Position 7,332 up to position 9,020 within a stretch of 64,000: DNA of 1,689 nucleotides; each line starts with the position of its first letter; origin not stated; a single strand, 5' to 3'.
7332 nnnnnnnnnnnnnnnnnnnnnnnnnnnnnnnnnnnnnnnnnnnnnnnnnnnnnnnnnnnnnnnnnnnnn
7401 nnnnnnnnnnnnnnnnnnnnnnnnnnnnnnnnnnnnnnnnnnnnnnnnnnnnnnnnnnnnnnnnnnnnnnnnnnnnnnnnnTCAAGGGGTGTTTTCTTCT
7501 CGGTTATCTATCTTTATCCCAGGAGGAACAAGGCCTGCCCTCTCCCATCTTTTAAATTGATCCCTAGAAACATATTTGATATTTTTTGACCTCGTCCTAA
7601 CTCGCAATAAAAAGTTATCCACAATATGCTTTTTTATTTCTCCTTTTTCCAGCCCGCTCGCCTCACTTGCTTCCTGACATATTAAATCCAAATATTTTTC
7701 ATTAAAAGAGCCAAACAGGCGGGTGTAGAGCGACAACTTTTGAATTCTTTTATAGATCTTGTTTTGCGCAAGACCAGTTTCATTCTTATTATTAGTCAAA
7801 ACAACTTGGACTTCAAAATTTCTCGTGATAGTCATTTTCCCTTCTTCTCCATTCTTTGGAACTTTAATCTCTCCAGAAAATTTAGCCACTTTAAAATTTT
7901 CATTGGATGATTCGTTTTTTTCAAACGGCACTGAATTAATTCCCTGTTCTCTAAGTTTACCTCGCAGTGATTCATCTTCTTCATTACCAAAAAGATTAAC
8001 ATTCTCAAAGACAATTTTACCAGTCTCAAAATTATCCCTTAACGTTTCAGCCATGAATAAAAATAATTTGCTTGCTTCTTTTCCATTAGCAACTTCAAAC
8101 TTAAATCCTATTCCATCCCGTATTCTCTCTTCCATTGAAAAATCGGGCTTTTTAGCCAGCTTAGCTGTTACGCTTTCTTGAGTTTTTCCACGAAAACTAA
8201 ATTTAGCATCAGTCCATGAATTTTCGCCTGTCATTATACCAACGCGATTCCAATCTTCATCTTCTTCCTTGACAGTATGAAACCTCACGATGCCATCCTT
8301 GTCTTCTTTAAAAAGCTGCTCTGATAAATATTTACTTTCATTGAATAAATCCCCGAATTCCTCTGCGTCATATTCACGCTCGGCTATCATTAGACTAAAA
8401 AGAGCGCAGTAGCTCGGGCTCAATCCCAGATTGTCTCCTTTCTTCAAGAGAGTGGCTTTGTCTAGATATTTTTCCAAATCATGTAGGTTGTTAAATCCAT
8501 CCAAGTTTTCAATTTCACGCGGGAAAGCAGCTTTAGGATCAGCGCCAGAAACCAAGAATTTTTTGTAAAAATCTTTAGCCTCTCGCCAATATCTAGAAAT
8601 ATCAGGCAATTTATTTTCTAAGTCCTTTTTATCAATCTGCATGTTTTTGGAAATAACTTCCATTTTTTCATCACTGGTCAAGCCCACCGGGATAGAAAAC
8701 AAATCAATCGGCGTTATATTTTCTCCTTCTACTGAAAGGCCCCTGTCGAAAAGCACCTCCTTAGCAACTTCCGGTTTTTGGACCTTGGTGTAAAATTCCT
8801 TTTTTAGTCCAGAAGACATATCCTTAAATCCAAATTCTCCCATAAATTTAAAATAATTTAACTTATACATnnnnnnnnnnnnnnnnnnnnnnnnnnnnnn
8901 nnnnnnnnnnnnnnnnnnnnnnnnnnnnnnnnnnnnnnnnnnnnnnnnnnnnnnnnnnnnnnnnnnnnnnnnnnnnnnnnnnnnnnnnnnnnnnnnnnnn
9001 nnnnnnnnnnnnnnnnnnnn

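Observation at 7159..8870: Large orphan protein with possible RelA/SpoT-like nucleotidyltransferase segment plus tiny CxCxxC membrane protein, upstream of tRNA-Asn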

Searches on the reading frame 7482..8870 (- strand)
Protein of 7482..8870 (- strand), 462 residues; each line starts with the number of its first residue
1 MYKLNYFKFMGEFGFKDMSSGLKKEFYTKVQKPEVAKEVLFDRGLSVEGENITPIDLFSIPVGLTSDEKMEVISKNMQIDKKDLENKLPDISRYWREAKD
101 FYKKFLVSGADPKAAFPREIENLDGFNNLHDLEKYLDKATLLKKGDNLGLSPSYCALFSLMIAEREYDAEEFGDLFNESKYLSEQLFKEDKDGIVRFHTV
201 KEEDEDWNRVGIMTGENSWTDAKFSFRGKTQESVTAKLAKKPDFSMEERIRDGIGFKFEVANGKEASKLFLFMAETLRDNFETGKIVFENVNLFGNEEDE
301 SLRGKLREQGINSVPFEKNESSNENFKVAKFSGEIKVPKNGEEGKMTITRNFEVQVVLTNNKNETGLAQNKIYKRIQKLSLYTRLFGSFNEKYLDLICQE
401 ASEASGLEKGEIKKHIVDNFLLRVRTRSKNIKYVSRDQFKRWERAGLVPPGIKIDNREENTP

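Call 4: search_protein_families(library=pfam, proteins=[window:7482-8870:-], max_evalue=1)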
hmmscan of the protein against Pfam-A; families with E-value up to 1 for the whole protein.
window:7482-8870:- (462 aa): 0 families

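Call 5: search_protein_families(library=ncbifam, proteins=[window:7482-8870:-], max_evalue=1)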
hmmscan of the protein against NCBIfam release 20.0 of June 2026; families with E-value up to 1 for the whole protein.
window:7482-8870:- (462 aa): 2 families
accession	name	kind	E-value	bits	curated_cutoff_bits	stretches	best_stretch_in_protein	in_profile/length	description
TIGR04562.1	TIGR04562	subfamily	0.0005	19.4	140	1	310-387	268-356/356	TIGR04552 family protein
TIGR04552.1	TIGR04552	subfamily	0.00059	19.3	125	1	227-386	165-351/352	TIGR04552 family protein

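Call 6: search_solved_structures(query=window:7482-8870:-, max_evalue=10)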
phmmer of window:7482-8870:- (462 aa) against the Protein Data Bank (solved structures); distinct sequences matched with E-value up to 10: 0.

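Call 7: find_homologous_proteins(query=window:7482-8870:-, max_evalue=0.001)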
Query window:7482-8870:- (462 aa): 13 proteins with E <= 0.001 among 7584 candidates.
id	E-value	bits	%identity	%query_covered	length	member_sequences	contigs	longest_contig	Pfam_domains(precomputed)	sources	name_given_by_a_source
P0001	0.0e+0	1023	100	100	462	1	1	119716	-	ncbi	-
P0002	3.2e-184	631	63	97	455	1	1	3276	-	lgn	-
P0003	4.5e-180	617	62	98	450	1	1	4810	-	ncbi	-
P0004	4.7e-171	588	59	97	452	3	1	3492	-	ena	-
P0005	6.4e-147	508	53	97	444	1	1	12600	-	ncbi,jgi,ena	jgi:hypothetical protein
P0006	1.3e-140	487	52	96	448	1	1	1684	-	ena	-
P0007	2.2e-138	480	53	97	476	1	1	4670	-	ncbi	-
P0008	4.4e-135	469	51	97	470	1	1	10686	-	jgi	jgi:hypothetical protein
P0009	7.4e-132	459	52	96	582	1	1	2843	-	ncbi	-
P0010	5.3e-119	416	45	94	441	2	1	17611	-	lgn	-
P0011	1.3e-115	405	45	92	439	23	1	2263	-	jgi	-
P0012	6.3e-69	251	36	88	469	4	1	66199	-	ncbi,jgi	ncbi:MAG: hypothetical protein WC120_03905 [Parcubacteria group bacterium]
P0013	8.8e-61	224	34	89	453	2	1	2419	-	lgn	-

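Call 8: search_protein_families(library=padloc, proteins=[window:7482-8870:-], max_evalue=1)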
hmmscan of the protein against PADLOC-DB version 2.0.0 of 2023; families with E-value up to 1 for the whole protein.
window:7482-8870:- (462 aa): 0 families

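Call 9: search_protein_families(library=phrogs, proteins=[window:7482-8870:-], max_evalue=1)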
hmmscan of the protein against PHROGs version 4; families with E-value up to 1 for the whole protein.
window:7482-8870:- (462 aa): 0 families

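Call 13: search_solved_structures(query=A1, max_evalue=10, show_alignments=3)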
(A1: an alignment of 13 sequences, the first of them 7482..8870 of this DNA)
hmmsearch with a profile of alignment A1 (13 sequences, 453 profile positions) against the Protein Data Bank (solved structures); distinct sequences matched with E-value up to 10: 3.
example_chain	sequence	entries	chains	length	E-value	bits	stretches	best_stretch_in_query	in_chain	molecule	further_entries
2km1_A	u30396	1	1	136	0.092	14.7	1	52-112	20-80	Protein DRE2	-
4yk3_A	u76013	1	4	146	0.52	12.2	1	260-335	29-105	BepE protein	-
4tzh_A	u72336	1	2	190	2.1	10.2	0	97-120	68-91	LIC12234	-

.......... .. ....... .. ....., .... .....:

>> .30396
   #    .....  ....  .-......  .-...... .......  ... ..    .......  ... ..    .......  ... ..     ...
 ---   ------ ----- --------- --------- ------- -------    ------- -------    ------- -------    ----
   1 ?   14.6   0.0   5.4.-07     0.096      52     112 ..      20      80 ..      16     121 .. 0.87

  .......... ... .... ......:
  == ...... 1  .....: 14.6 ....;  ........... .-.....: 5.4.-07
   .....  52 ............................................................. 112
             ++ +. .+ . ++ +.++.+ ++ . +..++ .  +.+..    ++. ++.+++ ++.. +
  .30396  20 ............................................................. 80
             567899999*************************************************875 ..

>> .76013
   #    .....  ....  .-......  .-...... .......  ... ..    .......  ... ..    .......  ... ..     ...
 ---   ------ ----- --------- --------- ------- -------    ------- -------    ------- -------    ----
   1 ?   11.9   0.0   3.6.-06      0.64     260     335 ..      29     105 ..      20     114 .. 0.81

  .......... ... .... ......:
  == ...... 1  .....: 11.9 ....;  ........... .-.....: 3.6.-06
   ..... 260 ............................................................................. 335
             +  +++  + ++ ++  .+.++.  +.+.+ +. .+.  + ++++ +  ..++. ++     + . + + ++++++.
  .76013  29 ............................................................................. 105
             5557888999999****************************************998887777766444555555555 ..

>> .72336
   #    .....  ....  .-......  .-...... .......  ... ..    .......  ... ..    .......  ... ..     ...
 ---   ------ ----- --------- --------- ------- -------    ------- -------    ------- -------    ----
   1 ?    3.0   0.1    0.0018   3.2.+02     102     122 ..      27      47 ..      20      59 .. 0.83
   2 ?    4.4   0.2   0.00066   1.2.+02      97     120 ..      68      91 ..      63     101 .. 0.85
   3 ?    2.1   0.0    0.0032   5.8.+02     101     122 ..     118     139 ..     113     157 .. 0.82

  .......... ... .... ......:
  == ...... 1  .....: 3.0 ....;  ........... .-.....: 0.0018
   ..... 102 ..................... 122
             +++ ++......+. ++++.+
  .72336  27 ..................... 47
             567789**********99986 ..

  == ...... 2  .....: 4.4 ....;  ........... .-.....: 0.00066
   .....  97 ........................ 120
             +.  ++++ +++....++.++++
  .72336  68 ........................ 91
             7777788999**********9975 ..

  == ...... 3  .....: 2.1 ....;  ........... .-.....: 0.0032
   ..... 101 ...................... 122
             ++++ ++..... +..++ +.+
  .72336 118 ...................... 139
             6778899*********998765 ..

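Call 14: find_encoding_contigs(protein=P0012, flank=6000, max_places=3)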
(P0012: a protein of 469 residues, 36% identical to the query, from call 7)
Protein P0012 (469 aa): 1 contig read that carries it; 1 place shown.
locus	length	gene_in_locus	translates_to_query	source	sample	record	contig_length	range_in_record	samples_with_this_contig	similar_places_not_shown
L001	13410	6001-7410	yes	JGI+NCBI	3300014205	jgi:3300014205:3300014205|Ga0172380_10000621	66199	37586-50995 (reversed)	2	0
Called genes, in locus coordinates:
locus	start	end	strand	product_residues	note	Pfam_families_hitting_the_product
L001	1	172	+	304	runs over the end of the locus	-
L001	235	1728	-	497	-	PF00496:SBP_bac_5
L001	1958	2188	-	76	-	PF03840:SecG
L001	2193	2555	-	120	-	PF04020:Phage_holin_4_2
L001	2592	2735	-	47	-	-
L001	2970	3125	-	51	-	-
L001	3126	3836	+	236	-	PF18916:Lycopene_cyc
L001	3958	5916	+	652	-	PF00270:DEAD (faint), PF04851:ResIII, PF13245:AAA_19 (faint), PF17757:UvrB_inter, PF27431:UvrB_3rd, PF00271:Helicase_C, PF12344:UvrB, PF02151:UVR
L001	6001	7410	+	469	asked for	-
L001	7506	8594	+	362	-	PF03227:GILT (weak)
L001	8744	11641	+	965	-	PF00005:ABC_tran (faint), PF02463:SMC_N (faint), PF03193:RsgA_GTPase (faint), PF13304:AAA_21 (faint), PF13555:AAA_29 (faint), PF20720:nSTAND3 (faint), PF17760:UvrA_inter, PF17755:UvrA_DNA-bind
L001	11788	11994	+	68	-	-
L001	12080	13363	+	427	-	PF02151:UVR (faint), PF01541:GIY-YIG, PF27096:UvrC_M, PF08459:UvrC_RNaseH_dom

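Call 15: find_encoding_contigs(protein=P0010, flank=6000, max_places=3)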
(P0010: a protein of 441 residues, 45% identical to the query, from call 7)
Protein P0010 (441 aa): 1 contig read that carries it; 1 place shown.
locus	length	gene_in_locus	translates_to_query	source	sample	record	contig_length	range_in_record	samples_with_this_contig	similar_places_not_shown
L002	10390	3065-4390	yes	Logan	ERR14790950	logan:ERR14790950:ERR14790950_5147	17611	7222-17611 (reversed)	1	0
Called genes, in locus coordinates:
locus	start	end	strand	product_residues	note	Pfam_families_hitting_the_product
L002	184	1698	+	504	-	PF18884:TSP3_bac (faint), PF19077:Big_13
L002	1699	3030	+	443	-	PF00512:HisKA, PF02518:HATPase_c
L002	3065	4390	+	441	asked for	-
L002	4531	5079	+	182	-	-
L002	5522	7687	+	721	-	PF00515:TPR_1 (weak), PF13414:TPR_11, PF00515:TPR_1 (weak), PF13414:TPR_11, PF13432:TPR_16, PF00515:TPR_1, PF13414:TPR_11, PF13424:TPR_12, +18 more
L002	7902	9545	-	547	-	PF00118:Cpn60_TCP1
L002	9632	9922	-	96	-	PF00166:Cpn10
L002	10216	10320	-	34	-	-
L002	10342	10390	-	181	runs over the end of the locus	-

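Call 16: find_encoding_contigs(protein=P0005, flank=6000, max_places=3)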
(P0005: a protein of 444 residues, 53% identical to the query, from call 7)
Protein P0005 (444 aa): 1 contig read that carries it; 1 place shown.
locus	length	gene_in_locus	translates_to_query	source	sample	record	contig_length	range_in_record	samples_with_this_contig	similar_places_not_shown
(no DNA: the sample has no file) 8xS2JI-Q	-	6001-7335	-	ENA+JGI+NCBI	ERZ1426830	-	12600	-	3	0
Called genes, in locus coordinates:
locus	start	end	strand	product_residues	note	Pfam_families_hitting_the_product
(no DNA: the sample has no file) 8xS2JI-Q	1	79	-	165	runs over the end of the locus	PF01936:NYN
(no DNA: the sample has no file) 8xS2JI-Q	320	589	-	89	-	-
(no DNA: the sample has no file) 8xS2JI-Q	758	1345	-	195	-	-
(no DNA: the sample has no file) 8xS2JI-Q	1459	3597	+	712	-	PF00580:UvrD-helicase, PF01443:Viral_helicase1 (faint), PF13245:AAA_19, PF13604:AAA_30 (faint), PF13361:UvrD_C, PF13538:UvrD_C_2, PF21196:PcrA_UvrD_tudor (weak)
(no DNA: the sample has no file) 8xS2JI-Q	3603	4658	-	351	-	PF01476:LysM, PF23473:LysM3_LYK4_5 (faint), PF01476:LysM, PF05257:CHAP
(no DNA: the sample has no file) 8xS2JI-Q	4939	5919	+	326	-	PF02899:Phage_int_SAM_1, PF13102:Phage_int_SAM_5 (faint), PF13495:Phage_int_SAM_4 (faint), PF00589:Phage_integrase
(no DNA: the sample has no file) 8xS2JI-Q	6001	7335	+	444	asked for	-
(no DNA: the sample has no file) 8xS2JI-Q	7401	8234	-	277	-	?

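Call 17: find_encoding_contigs(protein=P0008, flank=6000, max_places=3)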
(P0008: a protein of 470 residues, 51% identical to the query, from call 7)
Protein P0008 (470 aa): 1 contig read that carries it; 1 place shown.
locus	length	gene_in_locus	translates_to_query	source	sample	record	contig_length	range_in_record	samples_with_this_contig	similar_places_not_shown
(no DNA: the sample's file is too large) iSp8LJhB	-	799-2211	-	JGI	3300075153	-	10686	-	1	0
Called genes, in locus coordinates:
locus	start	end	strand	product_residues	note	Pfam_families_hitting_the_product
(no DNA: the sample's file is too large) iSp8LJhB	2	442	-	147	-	?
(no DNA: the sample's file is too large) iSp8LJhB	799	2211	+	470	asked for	-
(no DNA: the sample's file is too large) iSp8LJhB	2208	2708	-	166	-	-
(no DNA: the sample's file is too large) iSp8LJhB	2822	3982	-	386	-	PF00226:DnaJ, PF01556:DnaJ_C, PF00684:DnaJ_CXXCXGXG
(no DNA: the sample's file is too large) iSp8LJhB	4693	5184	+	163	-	-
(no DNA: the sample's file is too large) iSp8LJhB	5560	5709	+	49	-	-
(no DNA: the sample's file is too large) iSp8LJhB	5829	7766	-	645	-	PF00012:HSP70, PF06723:MreB_Mbl, PF02782:FGGY_C (weak)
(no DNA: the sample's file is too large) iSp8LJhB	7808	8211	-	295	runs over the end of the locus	PF00293:NUDIX, PF01025:GrpE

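Call 19: find_encoding_contigs(protein=P0003, flank=5000, max_places=3)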
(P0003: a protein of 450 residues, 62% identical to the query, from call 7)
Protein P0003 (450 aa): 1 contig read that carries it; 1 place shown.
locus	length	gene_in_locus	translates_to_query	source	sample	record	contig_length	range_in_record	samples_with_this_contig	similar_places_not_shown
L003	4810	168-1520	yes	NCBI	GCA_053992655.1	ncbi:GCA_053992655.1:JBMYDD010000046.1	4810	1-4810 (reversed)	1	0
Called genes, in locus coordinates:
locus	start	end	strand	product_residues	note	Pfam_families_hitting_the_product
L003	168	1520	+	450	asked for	-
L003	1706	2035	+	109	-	PF00076:RRM_1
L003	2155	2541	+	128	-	-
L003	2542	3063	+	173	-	-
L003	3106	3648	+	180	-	-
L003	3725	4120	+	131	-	-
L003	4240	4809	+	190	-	?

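Call 20: find_encoding_contigs(protein=P0007, flank=5000, max_places=3)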
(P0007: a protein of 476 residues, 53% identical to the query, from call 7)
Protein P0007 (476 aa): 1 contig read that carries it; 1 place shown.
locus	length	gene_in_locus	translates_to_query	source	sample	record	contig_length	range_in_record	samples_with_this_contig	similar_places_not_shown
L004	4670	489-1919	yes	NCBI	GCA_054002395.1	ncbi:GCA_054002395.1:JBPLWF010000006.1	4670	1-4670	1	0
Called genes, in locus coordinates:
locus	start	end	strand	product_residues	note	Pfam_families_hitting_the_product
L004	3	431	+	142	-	?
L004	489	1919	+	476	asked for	-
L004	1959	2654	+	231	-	PF03483:B3_4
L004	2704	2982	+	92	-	-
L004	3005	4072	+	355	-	-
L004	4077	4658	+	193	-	PF00210:Ferritin, PF02915:Rubrerythrin, PF21349:RUBY_RBDX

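Call 23: predict_structure(alignment_id=A1)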
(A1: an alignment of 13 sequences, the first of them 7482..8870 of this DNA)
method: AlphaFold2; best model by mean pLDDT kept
length: 462 residues; sequences in the alignment: 13
mean_pLDDT: 80.9   pTM: 0.81
mean pLDDT of the five models: 80.9, 79.1, 78.0, 76.8, 76.5
residues with pLDDT >= 90: 157; 70-90: 219; 50-70: 58; < 50: 28
segments of 3 or more residues with pLDDT < 50: 1-11, 20-23, 319-322, 457-462
pLDDT, mean of each block of 10 residues (from residue 1): 27 54 49 77 81 83 90 92 96 96 86 79 93 90 63 89 90 86 91 89 83 89 87 86 65 81 92 91 89 85 91 66 67 90 89 86 60 87 87 91 88 89 76 86 77 56 29
secondary structure, 60 per line:
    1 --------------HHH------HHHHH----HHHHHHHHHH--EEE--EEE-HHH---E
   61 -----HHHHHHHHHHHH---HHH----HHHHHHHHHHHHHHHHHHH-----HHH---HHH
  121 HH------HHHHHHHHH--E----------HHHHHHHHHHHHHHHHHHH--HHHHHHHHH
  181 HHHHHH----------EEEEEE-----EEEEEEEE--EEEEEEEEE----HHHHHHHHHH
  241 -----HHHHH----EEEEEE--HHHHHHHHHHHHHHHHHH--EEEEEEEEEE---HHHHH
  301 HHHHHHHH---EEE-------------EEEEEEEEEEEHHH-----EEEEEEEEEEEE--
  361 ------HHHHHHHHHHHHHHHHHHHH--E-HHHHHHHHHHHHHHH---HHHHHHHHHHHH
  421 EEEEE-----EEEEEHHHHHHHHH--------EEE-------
elements in order: H24-28 H33-42 E45-47 E50-52 H66-77 H88-106 H118-122 H129-137 H151-169 H172-186 E197-202 E208-215 E218-226 H231-240 H246-250 E255-260 H263-280 E283-292 H296-308 E312-314 E328-338 E347-358 H367-386 H391-405 H409-420 E421-425 E431-435 H436-444 E453-455

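Call 26: fold_search(model_id=the predicted structure, library=pdb)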
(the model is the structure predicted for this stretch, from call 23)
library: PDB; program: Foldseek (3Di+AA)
matches with E <= 10: 379; with E <= 0.001: 0
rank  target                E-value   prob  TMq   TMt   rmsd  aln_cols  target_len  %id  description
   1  6ex0_B                3.4e-03  1.00  0.24  0.46   9.1       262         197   12  Crystal structure of RelP (SAS2) from Staphylococcus aureus bound to pppGpp in the post-catalytic state (released 2018-01-24)
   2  6ewz_A                7.9e-03  0.99  0.19  0.38   8.8       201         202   13  Crystal structure of RelP (SAS2) from Staphylococcus aureus bound to AMPCPP and GTP in the pre-catalytic state (released 2018-01-24)
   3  6fgx_A                1.1e-02  0.99  0.23  0.45   9.6       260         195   13  Crystal structure of the small alarmone synthethase 2 from Staphylococcus aureus bound to AMPCPP (released 2018-02-07)
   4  6fgx_B                1.1e-02  0.98  0.19  0.39   8.8       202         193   14  Crystal structure of the small alarmone synthethase 2 from Staphylococcus aureus bound to AMPCPP (released 2018-02-07)
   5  6ex0_A                1.2e-02  0.99  0.24  0.47  10.2       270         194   12  Crystal structure of RelP (SAS2) from Staphylococcus aureus bound to pppGpp in the post-catalytic state (released 2018-01-24)
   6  6fgj_A                5.1e-02  0.87  0.21  0.42  10.5       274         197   12  Crystal structure of the small alarmone synthethase 2 from Staphylococcus aureus (released 2018-02-07)
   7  5ded_D                1.6e-01  0.82  0.20  0.42   9.7       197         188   15  Crystal structure of the small alarmone synthethase 1 from Bacillus subtilis bound to its product pppGpp (released 2015-10-28)
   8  6kre_B                1.8e-01  0.04  0.10  0.09  25.2       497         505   11  TRiC at 0.05 mM ADP-AlFx, Conformation 2, 0.05-C2 (released 2019-09-18)
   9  7ztb_A                3.1e-01  0.20  0.20  0.25  17.6       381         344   12  Structure of the Salmonella tRNA pyrophosphokinase CapRel (released 2022-11-23)
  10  3wrd_B                3.6e-01  0.10  0.10  0.13  13.8       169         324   13  Crystal Structure of the KIF5C Motor Domain Without Any Nucleotide (released 2015-04-01)
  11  3u06_B                4.0e-01  0.07  0.11  0.13  19.6       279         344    8  Crystal structure of the kinesin-14 NcdG347D (released 2012-03-07)
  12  4iqv_A                4.6e-01  0.11  0.19  0.23  19.2       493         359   10  Tdt core in complex with inhibitor 6-[4-(3-fluorobenzoyl)-1H-pyrrol-2-yl]-2-hydroxy-4-oxohexa-2,5-dienoic acid and ssD (released 2013-09-04)
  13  4uxo_C                5.4e-01  0.07  0.07  0.09  15.4       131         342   11  Conserved mechanisms of microtubule-stimulated ADP release, ATP binding, and force generation in transport kinesins (released 2014-09-24)
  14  4iqt                  5.7e-01  0.10  0.20  0.23  19.7       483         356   10  Tdt core in complex with inhibitor 6-[4-(3-fluorobenzoyl)-1H-pyrrol-2-yl]-2-hydroxy-4-oxohexa-2,5-dienoic acid (released 2013-09-04)
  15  2zfk                  6.3e-01  0.07  0.07  0.09  11.2        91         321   13  Crystal Structure of the Kif1A Motor Domain during Mg release: Mg-releasing Transition-2 (released 2008-09-23)
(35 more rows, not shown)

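Call 34: search_protein_families(library=pfam, alignment_id=A1, max_evalue=10)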
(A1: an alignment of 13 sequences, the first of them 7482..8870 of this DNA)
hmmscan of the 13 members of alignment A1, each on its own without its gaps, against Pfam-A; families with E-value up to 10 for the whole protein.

A. member 1, window:7482-8870:- (462 aa): 0 families

B. families by the number of members that match (of 13 scanned): 13 families
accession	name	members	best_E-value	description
PF04607.23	RelA_SpoT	3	0.016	Region found in RelA / SpoT proteins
PF05494.18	MlaC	1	0.0055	MlaC protein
PF03338.20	Pox_J1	1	0.0081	Poxvirus J1 protein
PF20919.3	DHU1_N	1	0.0089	DWD hypersensitive to UV-B 1, N-terminal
PF07166.16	DUF1398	1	0.016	Protein of unknown function (DUF1398)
PF00538.25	Linker_histone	1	0.019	linker histone H1 and H5 family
PF05135.19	Phage_connect_1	1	0.03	Phage gp6-like head-tail connector protein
PF10815.13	ComZ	1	0.049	ComZ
PF20094.4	GWxTD_dom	1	0.057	GWxTD domain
PF13896.12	Glyco_transf_49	1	0.079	Glycosyl-transferase for dystroglycan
PF12935.12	Sec16_N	1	0.16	Vesicle coat trafficking protein Sec16 N-terminus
PF12095.13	CRR7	1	0.18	Protein CHLORORESPIRATORY REDUCTION 7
PF16486.11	ArgoN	1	0.18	N-terminal domain of argonaute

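Call 35: search_protein_families(library=ncbifam, alignment_id=A1, max_evalue=10)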
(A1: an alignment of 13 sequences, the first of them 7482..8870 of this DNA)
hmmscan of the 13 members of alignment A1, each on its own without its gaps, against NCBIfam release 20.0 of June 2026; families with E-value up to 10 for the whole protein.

A. member 1, window:7482-8870:- (462 aa): 2 families
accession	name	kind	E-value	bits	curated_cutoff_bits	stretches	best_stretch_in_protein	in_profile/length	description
TIGR04562.1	TIGR04562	subfamily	0.0005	19.4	140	1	310-387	268-356/356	TIGR04552 family protein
TIGR04552.1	TIGR04552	subfamily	0.00059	19.3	125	1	227-386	165-351/352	TIGR04552 family protein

B. families by the number of members that match (of 13 scanned): 6 families
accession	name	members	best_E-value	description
TIGR04552.1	TIGR04552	12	2.3e-10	TIGR04552 family protein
TIGR04562.1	TIGR04562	11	3.8e-09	TIGR04552 family protein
NF006911.0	PRK09400.2-2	3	0.0066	preprotein translocase subunit SecE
NF008232.0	PRK10999.1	1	0.085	maltose ABC transporter permease MalF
TIGR01818.1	ntrC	1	0.15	nitrogen regulation protein NR(I)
NF047330.1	MCR_0457_fam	1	0.72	MCR_0457 family protein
